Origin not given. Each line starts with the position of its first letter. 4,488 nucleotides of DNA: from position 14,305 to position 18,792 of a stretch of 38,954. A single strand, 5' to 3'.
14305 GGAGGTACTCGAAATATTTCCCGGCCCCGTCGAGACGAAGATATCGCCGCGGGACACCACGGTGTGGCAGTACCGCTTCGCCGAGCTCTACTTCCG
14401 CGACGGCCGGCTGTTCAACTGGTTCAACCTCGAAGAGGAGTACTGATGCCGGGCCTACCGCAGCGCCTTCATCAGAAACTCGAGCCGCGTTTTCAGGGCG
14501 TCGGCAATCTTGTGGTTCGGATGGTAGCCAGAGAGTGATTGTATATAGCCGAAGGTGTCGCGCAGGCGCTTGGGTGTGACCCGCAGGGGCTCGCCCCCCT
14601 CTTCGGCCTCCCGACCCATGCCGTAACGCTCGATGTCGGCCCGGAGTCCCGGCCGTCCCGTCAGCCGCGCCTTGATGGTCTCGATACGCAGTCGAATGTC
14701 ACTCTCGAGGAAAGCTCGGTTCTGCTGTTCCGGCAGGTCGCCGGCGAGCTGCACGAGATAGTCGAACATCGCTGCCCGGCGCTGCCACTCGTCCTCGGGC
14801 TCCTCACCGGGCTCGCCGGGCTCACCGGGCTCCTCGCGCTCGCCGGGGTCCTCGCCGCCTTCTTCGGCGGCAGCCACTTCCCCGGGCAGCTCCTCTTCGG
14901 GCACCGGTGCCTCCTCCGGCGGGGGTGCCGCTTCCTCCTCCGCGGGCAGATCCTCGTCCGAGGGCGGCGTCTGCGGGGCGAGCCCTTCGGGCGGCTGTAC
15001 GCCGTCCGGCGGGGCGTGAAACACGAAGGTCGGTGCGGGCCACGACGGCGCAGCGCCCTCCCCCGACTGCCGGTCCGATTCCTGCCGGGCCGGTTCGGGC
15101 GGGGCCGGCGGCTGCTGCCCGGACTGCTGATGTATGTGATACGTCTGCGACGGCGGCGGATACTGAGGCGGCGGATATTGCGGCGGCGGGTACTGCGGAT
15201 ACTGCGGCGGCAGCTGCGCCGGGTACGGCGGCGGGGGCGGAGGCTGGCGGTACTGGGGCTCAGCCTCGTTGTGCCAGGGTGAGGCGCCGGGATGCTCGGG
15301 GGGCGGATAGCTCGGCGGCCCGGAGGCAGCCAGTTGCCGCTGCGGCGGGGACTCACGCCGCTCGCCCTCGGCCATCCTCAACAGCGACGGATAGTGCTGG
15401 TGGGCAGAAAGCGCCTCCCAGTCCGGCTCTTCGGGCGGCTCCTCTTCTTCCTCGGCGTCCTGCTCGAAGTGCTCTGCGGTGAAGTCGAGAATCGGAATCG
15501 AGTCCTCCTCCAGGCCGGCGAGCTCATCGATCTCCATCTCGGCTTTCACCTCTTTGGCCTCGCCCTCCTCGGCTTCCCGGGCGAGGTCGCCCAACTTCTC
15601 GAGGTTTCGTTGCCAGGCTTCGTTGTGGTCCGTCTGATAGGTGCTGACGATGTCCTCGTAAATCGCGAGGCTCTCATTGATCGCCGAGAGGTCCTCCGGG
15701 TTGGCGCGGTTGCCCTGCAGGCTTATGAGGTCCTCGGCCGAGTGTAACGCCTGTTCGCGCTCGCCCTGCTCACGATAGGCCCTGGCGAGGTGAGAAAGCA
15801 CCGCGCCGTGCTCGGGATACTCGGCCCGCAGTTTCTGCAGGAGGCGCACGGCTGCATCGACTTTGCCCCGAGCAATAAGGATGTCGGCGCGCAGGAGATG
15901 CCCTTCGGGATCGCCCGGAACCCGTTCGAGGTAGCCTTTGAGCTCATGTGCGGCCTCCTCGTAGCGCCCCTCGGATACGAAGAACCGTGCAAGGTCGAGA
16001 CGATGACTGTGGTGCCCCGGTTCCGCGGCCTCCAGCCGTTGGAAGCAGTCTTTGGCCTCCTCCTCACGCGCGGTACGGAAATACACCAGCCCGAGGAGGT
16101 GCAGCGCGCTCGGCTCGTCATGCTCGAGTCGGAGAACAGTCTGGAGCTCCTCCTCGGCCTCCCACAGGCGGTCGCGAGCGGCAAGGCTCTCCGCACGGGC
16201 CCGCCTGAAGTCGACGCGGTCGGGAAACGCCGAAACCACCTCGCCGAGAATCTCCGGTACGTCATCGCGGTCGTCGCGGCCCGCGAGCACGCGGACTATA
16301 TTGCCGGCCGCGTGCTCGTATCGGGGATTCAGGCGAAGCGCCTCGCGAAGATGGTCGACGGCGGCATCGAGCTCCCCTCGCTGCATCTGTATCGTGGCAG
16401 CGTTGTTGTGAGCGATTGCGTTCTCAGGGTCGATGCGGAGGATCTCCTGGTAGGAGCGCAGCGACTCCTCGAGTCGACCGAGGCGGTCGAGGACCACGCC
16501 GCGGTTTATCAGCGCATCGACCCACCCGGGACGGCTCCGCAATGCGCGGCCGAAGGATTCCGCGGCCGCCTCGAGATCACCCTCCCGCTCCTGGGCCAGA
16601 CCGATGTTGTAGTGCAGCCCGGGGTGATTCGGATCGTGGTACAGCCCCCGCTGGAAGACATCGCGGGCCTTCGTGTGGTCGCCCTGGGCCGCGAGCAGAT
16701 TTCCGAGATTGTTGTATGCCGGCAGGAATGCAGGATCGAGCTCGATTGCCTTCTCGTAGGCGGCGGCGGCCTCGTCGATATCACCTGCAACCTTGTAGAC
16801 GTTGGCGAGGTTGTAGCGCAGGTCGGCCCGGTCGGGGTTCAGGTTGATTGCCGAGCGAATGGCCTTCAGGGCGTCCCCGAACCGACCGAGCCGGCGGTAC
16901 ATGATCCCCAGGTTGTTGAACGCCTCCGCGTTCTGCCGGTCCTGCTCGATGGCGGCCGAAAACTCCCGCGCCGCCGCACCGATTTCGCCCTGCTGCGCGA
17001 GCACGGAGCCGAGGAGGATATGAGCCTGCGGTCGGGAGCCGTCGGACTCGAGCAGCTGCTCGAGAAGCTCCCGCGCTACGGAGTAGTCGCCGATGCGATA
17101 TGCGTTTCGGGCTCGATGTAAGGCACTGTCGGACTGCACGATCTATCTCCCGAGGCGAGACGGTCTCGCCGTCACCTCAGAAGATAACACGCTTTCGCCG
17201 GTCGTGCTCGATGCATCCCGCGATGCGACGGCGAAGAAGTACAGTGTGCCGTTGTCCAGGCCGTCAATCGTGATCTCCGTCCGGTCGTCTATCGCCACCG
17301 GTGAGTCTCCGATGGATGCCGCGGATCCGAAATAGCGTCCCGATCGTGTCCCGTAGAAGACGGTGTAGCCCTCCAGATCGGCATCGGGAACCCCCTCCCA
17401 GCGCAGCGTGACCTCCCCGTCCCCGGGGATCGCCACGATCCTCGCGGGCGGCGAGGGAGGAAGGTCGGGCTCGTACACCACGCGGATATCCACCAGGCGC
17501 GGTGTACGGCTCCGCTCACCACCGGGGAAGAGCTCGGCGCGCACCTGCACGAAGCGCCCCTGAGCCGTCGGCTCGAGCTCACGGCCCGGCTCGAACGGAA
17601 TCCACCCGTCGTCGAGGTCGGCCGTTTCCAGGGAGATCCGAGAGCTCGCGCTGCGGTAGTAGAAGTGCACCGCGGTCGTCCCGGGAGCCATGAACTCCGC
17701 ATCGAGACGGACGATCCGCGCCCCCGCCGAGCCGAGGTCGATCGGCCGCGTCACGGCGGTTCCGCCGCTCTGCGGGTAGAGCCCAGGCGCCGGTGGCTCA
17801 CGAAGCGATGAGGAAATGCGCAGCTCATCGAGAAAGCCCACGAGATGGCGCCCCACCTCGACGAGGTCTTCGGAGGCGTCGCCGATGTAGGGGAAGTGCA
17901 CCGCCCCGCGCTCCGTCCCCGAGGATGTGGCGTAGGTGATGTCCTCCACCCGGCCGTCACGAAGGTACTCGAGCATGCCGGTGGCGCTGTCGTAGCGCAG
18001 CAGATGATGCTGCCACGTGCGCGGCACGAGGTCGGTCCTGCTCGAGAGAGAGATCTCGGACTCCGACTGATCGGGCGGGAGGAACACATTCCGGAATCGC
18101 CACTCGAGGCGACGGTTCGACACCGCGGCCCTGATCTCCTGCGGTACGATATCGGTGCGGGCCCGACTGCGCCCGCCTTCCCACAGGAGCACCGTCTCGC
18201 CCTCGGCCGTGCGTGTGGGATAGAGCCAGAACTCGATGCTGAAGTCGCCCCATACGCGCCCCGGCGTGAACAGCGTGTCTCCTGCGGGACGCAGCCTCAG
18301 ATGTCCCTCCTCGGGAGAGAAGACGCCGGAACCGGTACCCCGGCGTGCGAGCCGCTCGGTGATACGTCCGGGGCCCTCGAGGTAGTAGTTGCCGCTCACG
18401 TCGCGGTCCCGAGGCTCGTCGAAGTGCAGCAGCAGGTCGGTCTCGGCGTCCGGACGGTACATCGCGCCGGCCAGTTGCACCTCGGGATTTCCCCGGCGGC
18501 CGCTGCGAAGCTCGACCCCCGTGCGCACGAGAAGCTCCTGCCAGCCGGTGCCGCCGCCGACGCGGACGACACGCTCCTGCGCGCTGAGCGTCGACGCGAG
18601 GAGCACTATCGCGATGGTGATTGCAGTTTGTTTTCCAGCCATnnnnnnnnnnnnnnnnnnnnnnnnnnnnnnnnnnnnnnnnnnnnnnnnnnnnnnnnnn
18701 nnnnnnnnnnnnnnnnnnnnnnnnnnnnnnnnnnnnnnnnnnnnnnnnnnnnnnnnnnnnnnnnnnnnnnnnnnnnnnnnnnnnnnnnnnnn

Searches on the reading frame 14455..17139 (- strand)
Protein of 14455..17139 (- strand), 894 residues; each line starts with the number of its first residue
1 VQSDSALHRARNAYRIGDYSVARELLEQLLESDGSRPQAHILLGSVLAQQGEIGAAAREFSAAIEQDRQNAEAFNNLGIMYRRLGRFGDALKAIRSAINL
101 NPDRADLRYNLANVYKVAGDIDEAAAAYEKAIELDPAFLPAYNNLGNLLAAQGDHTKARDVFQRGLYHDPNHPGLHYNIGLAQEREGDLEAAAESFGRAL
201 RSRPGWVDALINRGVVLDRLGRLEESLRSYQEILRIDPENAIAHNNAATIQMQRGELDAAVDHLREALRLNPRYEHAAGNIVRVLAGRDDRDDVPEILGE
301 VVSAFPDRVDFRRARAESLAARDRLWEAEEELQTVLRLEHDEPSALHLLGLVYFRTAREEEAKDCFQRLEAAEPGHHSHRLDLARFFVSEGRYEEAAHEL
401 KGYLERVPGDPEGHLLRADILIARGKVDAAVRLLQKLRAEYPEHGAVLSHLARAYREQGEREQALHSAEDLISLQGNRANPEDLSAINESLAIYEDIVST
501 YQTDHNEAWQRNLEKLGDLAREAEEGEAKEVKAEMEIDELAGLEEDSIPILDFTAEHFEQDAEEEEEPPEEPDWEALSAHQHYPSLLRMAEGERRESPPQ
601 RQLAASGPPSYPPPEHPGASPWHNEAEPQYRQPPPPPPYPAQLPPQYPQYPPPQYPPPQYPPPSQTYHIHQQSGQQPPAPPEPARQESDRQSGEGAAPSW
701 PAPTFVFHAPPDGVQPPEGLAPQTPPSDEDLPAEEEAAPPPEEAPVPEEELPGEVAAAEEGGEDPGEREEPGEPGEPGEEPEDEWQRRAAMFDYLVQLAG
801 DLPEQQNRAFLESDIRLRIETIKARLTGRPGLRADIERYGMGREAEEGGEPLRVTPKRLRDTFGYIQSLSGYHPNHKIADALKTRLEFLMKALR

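Call 10: search_protein_families(library=pfam, proteins=[window:14455-17139:-], max_evalue=0.001)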
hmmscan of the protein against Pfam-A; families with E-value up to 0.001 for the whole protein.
window:14455-17139:- (894 aa): 35 families (the best 25 are shown)
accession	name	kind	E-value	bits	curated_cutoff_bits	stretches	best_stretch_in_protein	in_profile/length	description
PF07719.23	TPR_2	-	7.4e-60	194.6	27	5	105-137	1-33/34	Tetratricopeptide repeat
PF00515.34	TPR_1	-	8.5e-54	177.7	27.8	5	105-137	1-33/34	Tetratricopeptide repeat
PF13432.12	TPR_16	-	7.6e-50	167.3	32.7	8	109-172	1-64/65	Tetratricopeptide repeat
PF14559.12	TPR_19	-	4.7e-49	165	25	7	118-173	4-59/68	Tetratricopeptide repeat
PF13414.12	TPR_11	-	6.4e-49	163.8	26.8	5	119-153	8-42/42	TPR repeat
PF13181.12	TPR_8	-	2.8e-46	152.2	25.7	1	105-137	1-33/34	Tetratricopeptide repeat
PF13431.12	TPR_17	-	7.8e-43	141.6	24.4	2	127-159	1-33/34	Tetratricopeptide repeat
PF13428.12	TPR_14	-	4.9e-36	119.9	23.5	2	411-454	1-44/44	Tetratricopeptide repeat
PF13424.12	TPR_12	-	4.9e-29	100.8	30.1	4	71-135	3-75/77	Tetratricopeptide repeat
PF13174.12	TPR_6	-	4.8e-28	96.3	26.3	0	415-443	4-32/33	Tetratricopeptide repeat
PF13176.12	TPR_7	-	2.2e-24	83.8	27.9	0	141-173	1-35/36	Tetratricopeptide repeat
PF13371.12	TPR_9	-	9.8e-24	83.6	35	3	145-208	1-64/73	Tetratricopeptide repeat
PF07721.20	TPR_4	-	4.8e-19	67.4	27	0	107-129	3-25/26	Tetratricopeptide repeat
PF23914.1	TPR_CcmH_CycH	-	2e-17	63.9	42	1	64-164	43-146/158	Cytochrome c-type biogenesis protein H TPR domain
PF13374.12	TPR_10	-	3e-16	59.3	27.5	0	71-98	2-29/42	Tetratricopeptide repeat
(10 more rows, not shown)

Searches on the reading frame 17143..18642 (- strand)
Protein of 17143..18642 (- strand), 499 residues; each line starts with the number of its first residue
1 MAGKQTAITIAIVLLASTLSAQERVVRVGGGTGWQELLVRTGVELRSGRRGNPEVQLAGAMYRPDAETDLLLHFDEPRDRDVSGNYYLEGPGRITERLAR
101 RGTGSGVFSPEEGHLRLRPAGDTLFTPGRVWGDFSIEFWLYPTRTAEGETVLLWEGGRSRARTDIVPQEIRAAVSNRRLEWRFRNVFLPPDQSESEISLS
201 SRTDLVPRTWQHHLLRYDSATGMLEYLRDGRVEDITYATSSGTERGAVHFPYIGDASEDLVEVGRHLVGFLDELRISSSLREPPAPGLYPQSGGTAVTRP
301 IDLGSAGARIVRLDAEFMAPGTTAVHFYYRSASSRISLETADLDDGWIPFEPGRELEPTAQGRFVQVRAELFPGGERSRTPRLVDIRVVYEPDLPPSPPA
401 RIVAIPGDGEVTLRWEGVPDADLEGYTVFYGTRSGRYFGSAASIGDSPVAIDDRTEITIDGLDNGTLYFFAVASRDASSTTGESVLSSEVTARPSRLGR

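Call 10: search_protein_families(library=pfam, proteins=[window:17143-18642:-], max_evalue=0.001)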
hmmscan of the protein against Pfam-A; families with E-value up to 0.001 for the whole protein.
window:17143-18642:- (499 aa): 2 families
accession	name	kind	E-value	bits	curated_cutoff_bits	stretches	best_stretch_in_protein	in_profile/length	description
PF13385.13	Laminin_G_3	-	2.1e-07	31.6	27.6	1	132-281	17-145/151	Concanavalin A-like lectin/glucanases superfamily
PF00041.27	fn3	-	3.6e-05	24.3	25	1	406-484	11-75/84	Fibronectin type III domain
